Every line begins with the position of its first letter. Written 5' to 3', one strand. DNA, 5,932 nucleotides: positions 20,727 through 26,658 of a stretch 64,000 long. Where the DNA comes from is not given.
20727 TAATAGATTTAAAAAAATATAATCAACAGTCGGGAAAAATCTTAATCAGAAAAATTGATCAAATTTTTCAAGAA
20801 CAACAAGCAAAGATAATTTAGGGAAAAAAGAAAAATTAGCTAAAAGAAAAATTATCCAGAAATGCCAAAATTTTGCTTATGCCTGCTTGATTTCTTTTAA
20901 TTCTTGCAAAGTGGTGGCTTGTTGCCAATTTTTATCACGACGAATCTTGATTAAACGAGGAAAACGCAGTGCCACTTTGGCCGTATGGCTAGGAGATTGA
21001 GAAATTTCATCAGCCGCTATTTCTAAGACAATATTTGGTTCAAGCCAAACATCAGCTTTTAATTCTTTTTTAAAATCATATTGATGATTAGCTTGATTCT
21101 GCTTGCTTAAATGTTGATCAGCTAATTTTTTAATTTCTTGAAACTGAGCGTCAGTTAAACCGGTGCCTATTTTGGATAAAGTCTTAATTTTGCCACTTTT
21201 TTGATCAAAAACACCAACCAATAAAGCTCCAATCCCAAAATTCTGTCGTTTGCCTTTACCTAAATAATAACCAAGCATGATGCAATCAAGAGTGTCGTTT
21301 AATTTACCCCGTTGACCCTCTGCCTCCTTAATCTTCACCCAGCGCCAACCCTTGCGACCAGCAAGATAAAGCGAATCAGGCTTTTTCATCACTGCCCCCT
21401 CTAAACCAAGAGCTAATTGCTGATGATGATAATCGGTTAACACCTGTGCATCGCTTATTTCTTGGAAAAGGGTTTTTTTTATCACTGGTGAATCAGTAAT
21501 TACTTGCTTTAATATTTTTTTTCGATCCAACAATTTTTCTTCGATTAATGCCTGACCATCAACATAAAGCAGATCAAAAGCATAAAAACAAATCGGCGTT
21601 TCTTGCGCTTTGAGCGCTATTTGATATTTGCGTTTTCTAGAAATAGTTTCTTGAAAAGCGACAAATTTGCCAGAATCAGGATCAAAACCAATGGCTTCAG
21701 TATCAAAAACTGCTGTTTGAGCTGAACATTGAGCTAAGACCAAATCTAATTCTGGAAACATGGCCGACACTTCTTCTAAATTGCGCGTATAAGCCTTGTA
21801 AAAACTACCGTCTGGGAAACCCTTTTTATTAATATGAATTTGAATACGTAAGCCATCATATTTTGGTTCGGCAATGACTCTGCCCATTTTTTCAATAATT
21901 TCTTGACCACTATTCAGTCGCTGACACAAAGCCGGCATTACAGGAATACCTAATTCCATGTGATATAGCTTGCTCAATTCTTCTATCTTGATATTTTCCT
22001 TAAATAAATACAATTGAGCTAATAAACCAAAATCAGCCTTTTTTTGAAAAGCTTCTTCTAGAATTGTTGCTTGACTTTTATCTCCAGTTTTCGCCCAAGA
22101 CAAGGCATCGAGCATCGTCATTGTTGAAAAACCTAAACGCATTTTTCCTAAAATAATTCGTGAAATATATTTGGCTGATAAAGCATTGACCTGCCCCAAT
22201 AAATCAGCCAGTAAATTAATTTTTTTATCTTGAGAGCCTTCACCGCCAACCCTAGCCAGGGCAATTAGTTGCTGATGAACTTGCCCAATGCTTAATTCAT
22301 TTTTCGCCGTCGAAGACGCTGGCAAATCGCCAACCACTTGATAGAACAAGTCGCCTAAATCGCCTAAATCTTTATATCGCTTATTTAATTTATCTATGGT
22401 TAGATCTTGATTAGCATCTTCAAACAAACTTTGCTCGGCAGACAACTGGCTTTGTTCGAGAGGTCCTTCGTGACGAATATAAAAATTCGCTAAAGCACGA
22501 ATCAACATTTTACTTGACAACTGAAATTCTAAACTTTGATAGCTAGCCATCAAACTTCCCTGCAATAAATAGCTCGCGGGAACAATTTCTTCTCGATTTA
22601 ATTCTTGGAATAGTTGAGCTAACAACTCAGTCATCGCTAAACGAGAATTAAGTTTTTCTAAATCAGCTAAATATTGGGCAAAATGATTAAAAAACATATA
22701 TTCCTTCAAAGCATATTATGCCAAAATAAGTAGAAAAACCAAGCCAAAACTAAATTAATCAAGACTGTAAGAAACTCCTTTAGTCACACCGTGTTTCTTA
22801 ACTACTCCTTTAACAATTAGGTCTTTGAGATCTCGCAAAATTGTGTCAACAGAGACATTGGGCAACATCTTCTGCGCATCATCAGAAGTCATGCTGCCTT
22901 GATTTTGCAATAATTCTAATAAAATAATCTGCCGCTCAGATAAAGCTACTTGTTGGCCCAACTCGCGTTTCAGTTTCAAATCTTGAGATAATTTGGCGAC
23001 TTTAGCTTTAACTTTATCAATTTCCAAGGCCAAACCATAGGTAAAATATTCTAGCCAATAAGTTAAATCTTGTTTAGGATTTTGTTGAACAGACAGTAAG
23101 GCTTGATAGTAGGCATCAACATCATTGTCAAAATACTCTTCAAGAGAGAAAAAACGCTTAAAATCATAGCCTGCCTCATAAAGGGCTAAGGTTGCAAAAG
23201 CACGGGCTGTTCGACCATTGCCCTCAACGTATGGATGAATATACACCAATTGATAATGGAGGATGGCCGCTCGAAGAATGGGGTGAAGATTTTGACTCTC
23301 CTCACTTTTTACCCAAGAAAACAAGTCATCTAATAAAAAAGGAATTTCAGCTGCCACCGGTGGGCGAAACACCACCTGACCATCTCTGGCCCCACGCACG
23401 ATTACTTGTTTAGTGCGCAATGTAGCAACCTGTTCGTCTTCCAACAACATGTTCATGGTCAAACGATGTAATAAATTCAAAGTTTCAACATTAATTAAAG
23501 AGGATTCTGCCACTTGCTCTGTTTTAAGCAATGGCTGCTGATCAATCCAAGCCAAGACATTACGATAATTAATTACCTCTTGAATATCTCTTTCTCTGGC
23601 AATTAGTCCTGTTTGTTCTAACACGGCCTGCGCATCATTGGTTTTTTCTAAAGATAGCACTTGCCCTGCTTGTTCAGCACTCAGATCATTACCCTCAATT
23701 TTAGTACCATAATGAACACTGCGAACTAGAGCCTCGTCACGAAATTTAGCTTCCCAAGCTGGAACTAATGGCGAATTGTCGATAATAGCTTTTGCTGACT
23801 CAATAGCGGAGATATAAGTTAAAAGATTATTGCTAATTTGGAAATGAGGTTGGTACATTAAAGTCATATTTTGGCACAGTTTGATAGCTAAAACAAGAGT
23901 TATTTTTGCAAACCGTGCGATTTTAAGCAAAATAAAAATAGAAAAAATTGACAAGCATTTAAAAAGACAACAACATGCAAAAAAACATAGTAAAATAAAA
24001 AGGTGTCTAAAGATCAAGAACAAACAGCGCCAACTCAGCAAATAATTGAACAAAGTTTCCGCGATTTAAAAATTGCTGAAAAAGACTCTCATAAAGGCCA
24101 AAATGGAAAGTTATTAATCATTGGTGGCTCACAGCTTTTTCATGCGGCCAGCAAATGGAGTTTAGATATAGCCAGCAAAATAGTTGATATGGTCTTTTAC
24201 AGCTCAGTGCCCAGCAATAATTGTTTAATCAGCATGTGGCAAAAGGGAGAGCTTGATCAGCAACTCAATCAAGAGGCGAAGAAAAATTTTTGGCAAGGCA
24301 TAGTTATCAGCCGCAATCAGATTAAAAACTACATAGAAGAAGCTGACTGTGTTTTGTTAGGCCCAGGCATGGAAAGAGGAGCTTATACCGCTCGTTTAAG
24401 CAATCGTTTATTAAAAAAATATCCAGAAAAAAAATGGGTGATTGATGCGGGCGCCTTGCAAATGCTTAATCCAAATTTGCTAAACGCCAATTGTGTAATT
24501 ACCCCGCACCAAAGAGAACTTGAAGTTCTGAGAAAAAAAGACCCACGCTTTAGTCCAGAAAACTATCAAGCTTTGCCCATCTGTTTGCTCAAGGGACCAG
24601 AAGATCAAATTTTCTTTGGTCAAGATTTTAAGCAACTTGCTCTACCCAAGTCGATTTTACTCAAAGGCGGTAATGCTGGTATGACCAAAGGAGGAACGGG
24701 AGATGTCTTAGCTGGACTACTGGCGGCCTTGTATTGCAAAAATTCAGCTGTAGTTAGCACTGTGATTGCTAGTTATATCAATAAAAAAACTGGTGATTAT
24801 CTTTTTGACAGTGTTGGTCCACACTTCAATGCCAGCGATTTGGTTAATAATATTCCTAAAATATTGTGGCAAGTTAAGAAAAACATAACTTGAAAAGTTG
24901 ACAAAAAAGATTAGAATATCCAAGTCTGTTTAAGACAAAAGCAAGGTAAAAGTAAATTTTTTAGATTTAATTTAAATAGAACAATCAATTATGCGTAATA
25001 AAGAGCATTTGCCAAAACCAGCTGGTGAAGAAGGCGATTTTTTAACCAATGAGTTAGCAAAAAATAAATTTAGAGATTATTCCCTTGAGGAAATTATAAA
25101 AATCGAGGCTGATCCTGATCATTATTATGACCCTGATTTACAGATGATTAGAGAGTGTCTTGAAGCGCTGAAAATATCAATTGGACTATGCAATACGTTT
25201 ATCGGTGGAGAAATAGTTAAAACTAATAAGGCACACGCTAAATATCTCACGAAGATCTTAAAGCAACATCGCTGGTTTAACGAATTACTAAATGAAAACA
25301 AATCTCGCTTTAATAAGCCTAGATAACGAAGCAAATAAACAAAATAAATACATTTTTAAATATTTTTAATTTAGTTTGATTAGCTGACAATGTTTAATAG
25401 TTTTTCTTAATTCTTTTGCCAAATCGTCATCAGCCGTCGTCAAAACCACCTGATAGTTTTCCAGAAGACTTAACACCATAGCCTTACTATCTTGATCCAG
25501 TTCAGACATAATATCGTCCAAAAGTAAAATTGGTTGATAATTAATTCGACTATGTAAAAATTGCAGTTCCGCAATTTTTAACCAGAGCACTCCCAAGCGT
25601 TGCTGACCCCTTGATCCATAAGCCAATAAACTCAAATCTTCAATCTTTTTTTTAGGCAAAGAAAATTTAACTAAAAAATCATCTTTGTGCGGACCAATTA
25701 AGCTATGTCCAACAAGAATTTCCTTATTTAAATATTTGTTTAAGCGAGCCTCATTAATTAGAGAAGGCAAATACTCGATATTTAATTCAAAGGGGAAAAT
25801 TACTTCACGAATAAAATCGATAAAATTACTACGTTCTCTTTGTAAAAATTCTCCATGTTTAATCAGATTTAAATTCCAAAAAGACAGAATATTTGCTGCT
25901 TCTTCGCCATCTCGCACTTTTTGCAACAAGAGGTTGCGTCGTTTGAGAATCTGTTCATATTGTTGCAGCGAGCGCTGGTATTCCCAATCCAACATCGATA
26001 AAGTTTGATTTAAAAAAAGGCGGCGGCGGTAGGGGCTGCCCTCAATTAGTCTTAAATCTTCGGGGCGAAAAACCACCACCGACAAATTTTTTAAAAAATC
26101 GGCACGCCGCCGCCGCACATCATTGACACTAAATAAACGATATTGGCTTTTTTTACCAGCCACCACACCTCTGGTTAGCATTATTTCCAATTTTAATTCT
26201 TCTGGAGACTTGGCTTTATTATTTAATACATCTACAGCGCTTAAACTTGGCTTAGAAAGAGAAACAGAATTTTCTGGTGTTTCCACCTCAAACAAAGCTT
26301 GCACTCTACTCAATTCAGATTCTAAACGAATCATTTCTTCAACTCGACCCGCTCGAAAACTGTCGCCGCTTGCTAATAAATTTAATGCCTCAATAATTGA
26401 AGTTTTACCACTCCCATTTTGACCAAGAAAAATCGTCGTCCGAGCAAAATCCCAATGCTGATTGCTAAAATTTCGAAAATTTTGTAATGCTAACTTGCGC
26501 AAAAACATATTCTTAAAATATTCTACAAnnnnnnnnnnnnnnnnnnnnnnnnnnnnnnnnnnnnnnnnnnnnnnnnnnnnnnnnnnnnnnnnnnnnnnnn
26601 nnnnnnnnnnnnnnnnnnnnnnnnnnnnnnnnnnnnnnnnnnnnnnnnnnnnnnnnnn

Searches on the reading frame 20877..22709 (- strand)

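Call 80: search_protein_families(library=pfam, proteins=[window:20877-22709:-], max_evalue=0.00001)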
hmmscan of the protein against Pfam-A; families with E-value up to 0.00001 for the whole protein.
window:20877-22709:- (610 aa): 3 families
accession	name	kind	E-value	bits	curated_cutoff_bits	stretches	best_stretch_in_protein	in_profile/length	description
PF01068.26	DNA_ligase_A_M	-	2.4e-42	145.3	26.2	1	259-461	1-204/204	ATP dependent DNA ligase domain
PF04675.19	DNA_ligase_A_N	-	2.1e-32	113.2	24.6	1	7-204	2-174/174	DNA ligase N terminus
PF04679.21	DNA_ligase_A_C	-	1.5e-18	67.4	27.5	1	492-593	4-94/94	ATP dependent DNA ligase C terminal region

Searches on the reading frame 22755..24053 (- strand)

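Call 80: search_protein_families(library=pfam, proteins=[window:22755-24053:-], max_evalue=0.00001)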
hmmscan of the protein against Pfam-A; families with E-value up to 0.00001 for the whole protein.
window:22755-24053:- (432 aa): 1 family
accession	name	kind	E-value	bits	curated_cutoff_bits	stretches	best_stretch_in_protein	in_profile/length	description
PF02661.23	Fic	-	6.8e-19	68.9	24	1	188-291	3-93/93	Fic/DOC family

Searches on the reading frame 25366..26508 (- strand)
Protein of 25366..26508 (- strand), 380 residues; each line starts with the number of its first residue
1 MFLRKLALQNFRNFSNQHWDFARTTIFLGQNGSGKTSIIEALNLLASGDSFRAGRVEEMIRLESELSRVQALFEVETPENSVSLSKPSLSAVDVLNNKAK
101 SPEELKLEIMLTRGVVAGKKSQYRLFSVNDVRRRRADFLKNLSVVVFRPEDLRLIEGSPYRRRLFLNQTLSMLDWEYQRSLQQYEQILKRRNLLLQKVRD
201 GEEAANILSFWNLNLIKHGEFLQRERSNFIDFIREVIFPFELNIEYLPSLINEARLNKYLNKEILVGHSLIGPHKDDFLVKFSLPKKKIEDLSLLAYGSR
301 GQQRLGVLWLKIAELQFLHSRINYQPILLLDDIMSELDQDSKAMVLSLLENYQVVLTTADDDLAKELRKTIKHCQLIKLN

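Call 80: search_protein_families(library=pfam, proteins=[window:25366-26508:-], max_evalue=0.00001)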
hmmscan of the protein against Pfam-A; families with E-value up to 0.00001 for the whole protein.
window:25366-26508:- (380 aa): 5 families
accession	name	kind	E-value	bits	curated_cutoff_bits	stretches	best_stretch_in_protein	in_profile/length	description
PF02463.25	SMC_N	-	1.9e-19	70.5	40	1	2-371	1-209/220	RecF/RecN/SMC N terminal domain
PF13175.12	AAA_15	-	3e-12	47.3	32.1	1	1-69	1-55/374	AAA ATPase domain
PF13476.12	AAA_23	-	3.1e-12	48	27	1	5-197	1-175/201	AAA domain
PF13555.12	AAA_29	-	5.3e-07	29.7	27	1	3-46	1-46/61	P-loop containing region of AAA domain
PF13304.12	AAA_21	-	1.4e-06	29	27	0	25-346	2-280/304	AAA domain, putative AbiEii toxin, Type IV TA system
